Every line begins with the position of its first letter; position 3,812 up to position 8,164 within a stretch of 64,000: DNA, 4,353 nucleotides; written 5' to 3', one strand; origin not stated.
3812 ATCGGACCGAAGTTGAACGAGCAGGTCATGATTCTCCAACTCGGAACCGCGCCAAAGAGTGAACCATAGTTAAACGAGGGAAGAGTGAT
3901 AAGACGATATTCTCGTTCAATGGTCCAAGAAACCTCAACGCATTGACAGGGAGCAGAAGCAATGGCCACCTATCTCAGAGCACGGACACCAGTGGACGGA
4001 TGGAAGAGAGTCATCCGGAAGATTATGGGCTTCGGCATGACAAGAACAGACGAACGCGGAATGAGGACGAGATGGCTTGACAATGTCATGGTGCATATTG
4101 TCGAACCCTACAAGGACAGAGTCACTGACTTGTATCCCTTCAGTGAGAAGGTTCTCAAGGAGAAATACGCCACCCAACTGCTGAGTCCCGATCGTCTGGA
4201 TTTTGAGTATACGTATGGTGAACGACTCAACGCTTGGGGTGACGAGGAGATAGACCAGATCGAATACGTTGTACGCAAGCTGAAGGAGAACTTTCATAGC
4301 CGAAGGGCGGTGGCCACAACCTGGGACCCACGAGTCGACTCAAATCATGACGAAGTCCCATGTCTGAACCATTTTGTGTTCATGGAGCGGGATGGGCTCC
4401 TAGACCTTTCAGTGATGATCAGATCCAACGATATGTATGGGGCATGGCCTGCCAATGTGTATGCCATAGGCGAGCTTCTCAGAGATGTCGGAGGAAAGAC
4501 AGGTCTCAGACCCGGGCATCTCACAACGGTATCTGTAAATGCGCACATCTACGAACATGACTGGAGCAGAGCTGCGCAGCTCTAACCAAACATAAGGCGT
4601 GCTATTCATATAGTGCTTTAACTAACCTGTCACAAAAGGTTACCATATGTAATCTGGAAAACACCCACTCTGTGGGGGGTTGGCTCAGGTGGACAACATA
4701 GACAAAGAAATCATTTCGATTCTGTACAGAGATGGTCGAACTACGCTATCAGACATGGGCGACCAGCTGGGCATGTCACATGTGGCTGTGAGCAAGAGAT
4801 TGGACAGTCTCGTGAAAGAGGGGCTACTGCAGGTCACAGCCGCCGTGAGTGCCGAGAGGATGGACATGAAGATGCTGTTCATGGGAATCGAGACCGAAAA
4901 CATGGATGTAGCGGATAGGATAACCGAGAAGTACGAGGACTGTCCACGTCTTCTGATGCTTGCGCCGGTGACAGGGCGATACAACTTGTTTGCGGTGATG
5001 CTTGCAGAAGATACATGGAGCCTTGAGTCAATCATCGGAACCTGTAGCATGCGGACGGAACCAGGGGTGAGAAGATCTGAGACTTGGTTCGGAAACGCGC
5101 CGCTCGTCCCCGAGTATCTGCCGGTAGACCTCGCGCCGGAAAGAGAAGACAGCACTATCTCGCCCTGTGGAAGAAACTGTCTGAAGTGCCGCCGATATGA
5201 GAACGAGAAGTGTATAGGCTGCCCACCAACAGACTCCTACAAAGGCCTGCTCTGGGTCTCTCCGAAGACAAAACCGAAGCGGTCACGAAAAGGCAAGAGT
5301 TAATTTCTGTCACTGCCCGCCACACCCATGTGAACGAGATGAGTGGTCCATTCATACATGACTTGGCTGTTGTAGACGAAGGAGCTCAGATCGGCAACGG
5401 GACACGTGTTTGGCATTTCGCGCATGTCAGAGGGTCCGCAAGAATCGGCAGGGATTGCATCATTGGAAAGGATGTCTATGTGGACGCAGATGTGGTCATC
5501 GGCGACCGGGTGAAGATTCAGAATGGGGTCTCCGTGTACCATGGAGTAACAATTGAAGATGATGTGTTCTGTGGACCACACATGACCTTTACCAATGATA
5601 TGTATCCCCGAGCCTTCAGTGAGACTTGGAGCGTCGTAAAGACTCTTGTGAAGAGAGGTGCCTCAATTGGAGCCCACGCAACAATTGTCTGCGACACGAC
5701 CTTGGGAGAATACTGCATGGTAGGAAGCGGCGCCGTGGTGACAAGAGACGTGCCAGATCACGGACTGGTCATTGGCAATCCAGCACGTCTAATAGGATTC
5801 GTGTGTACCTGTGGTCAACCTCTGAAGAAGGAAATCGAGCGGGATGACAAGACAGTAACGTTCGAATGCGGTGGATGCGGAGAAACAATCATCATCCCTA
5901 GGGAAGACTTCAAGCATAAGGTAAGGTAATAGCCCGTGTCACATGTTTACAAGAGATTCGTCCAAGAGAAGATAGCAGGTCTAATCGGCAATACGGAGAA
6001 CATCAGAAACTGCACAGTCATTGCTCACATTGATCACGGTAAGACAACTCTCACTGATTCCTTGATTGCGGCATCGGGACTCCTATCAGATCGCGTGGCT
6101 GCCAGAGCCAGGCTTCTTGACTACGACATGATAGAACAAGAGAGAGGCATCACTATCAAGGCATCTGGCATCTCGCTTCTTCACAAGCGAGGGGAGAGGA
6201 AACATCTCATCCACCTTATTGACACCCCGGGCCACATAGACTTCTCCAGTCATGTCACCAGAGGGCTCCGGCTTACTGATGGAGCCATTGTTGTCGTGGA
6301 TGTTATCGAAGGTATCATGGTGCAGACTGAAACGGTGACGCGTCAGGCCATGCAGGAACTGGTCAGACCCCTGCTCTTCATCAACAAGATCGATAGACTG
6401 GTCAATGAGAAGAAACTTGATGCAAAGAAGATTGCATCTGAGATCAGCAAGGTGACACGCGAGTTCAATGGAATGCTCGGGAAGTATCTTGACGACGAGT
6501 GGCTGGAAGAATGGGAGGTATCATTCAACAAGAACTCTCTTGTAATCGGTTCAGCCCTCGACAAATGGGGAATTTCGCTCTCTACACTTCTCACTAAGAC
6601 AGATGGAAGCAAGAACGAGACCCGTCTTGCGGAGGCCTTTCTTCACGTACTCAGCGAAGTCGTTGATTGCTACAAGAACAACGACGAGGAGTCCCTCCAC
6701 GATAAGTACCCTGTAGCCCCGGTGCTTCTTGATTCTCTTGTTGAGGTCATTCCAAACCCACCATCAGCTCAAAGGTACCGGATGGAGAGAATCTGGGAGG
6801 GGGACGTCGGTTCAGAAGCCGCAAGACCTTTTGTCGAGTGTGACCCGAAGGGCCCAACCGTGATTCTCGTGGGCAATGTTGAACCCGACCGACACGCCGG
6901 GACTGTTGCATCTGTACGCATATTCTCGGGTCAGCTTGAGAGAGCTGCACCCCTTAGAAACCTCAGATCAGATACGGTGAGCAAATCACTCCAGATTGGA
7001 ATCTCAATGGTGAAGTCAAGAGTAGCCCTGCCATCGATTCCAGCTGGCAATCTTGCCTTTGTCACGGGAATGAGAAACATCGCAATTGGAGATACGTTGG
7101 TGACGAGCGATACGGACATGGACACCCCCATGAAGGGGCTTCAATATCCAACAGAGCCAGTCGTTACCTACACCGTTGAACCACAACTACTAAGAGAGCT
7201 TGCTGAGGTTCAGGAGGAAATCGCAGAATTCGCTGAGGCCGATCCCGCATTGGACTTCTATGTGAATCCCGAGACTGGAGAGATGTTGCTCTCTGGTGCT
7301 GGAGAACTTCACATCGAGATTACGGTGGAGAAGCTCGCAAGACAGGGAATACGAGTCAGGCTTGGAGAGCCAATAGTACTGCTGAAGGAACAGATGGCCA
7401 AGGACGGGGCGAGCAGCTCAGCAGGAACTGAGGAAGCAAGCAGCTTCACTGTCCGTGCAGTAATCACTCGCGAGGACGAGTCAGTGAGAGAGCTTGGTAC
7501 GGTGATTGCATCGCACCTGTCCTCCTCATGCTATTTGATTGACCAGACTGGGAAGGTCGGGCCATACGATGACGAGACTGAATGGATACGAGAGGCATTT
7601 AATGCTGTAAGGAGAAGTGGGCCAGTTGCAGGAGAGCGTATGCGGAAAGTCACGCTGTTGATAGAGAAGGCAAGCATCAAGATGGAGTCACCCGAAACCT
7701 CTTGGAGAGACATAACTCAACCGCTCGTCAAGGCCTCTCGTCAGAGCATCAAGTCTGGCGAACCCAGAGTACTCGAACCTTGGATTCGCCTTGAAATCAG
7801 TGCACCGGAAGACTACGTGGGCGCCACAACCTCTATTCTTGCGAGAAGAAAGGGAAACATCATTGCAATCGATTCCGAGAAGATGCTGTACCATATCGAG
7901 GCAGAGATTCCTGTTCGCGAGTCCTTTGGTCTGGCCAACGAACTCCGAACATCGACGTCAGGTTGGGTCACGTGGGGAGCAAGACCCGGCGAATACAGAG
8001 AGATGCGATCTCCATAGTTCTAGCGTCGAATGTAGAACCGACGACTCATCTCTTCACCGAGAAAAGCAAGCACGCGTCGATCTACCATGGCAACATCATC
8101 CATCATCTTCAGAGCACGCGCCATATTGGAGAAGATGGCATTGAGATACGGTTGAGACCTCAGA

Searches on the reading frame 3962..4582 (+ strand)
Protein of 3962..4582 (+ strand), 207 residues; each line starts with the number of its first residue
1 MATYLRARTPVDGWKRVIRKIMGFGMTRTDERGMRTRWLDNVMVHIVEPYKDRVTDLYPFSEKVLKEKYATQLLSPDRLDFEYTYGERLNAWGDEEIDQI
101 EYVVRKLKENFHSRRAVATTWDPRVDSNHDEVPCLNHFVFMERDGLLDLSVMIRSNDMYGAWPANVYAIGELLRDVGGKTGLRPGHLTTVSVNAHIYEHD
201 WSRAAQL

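Call 15: search_protein_families(library=pfam, proteins=[window:3962-4582:+])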
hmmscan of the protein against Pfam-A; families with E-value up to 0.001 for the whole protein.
window:3962-4582:+ (207 aa): 1 family
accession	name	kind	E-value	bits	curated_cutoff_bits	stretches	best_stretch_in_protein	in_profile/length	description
PF00303.24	Thymidylat_synt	-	3.7e-20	72.6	24.3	1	79-202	88-216/266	Thymidylate synthase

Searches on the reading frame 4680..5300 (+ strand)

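Call 15: search_protein_families(library=pfam, proteins=[window:4680-5300:+])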
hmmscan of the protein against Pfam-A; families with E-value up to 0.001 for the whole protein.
window:4680-5300:+ (207 aa): 4 families
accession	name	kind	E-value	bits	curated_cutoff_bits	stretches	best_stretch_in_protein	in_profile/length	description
PF13404.12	HTH_AsnC-type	-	4e-09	36.6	27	1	5-44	2-41/42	AsnC-type helix-turn-helix domain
PF13412.12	HTH_24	-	8e-09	35.4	21.9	1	5-50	2-47/48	Winged helix-turn-helix DNA-binding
PF12802.13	MarR_2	-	1.4e-05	25.6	27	1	11-55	10-55/61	MarR family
PF01047.28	MarR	-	4.3e-05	23.8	24.6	1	11-53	8-50/59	MarR family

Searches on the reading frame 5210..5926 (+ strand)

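Call 15: search_protein_families(library=pfam, proteins=[window:5210-5926:+])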
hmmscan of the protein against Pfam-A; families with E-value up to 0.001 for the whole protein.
window:5210-5926:+ (239 aa): 4 families
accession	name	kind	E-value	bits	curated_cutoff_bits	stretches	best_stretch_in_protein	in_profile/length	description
PF00132.30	Hexapep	-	8e-27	92.2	27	5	77-108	2-33/36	Bacterial transferase hexapeptide (six repeats)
PF25084.1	LbH_EIF2B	-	1.6e-09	38.1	54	1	51-114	14-80/105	EIF2B subunit epsilon LbH domain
PF14602.12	Hexapep_2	-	3.5e-07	30.3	27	1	78-110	3-33/34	Hexapeptide repeat of succinyl-transferase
PF25087.1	GMPPB_C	-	0.00056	20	39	0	73-106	7-40/110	GMPPB C-terminal domain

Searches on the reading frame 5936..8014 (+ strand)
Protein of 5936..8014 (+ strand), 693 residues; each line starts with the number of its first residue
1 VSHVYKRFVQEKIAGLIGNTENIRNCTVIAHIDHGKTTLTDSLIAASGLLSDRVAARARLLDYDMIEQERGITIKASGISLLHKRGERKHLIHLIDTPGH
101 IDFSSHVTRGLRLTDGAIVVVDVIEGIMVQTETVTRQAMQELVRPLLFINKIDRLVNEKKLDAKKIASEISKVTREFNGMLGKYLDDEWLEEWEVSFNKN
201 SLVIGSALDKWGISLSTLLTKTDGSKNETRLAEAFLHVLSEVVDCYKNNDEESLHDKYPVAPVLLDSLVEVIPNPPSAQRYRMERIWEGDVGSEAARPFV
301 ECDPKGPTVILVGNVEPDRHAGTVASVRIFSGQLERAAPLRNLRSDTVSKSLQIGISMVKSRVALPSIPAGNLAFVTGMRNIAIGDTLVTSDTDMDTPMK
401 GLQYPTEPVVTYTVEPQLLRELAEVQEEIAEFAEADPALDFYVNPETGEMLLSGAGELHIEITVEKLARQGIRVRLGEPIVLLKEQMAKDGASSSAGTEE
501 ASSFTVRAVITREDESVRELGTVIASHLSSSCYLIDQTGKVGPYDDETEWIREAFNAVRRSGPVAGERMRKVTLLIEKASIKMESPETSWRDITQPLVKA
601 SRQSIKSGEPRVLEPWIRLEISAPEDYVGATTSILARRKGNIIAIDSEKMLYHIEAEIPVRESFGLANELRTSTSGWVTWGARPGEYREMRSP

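Call 19: find_homologous_proteins(query=window:5936-8014:+, max_evalue=1e-20)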
Query window:5936-8014:+ (693 aa): 7762 proteins with E <= 1e-20 among 8000 candidates; the best 120 are listed. Only proteins of 381 to 1213 residues were searched: fused or split forms outside these lengths cannot appear, so this answer is no evidence that the protein stands alone or is whole; lengths 'longer' or 'shorter' looks for them.
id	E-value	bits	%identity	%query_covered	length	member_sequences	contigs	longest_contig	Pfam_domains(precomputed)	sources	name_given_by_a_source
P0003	0.0e+0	1533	100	100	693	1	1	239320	PF00679.31,PF14492.13,PF00009.34,PF03144.32,PF22042.3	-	-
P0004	0.0e+0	1437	93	100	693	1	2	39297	PF00679.31,PF14492.13,PF00009.34,PF03144.32,PF22042.3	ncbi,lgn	-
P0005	0.0e+0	1309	84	100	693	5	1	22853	PF00679.31,PF14492.13,PF00009.34,PF03144.32,PF22042.3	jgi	jgi:elongation factor 2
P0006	0.0e+0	1028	65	100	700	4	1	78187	PF00679.31,PF14492.13,PF00009.34,PF03144.32,PF22042.3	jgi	-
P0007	4.7e-298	1008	64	100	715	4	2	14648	PF00679.31,PF14492.13,PF00009.34,PF03144.32,PF22042.3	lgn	-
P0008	9.8e-298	1007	64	100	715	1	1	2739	PF00679.31,PF14492.13,PF00009.34,PF03144.32,PF22042.3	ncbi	-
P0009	4.1e-297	1005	63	100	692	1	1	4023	PF00679.31,PF14492.13,PF00009.34,PF03144.32,PF22042.3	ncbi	-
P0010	5.2e-296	1001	64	100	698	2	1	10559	PF00679.31,PF14492.13,PF00009.34,PF03144.32,PF22042.3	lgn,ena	-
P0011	6.2e-296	1001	64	99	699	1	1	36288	PF00679.31,PF14492.13,PF00009.34,PF03144.32,PF22042.3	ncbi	ncbi:MAG: GTP-binding protein [Promethearchaeota archaeon]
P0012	8.6e-296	1001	63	100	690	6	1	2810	PF00679.31,PF14492.13,PF00009.34,PF03144.32,PF22042.3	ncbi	ncbi:MAG: GTP-binding protein [Candidatus Thorarchaeota archaeon]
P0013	8.7e-296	1001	63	100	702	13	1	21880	PF00679.31,PF14492.13,PF00009.34,PF03144.32,PF22042.3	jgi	jgi:elongation factor 2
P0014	1.9e-295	1000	63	100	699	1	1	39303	PF00679.31,PF14492.13,PF00009.34,PF03144.32,PF22042.3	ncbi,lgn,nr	ncbi:MAG: GTP-binding protein [Candidatus Thorarchaeota archaeon]|nr:GTP-binding protein [Candidatus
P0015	2.3e-295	999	64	99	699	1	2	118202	PF00679.31,PF14492.13,PF00009.34,PF03144.32,PF22042.3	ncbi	ncbi:MAG: GTP-binding protein [Promethearchaeota archaeon]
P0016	3.1e-295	999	63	100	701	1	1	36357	PF00679.31,PF14492.13,PF00009.34,PF03144.32,PF22042.3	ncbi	-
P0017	3.6e-295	999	64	99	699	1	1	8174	PF00679.31,PF14492.13,PF00009.34,PF03144.32,PF22042.3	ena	-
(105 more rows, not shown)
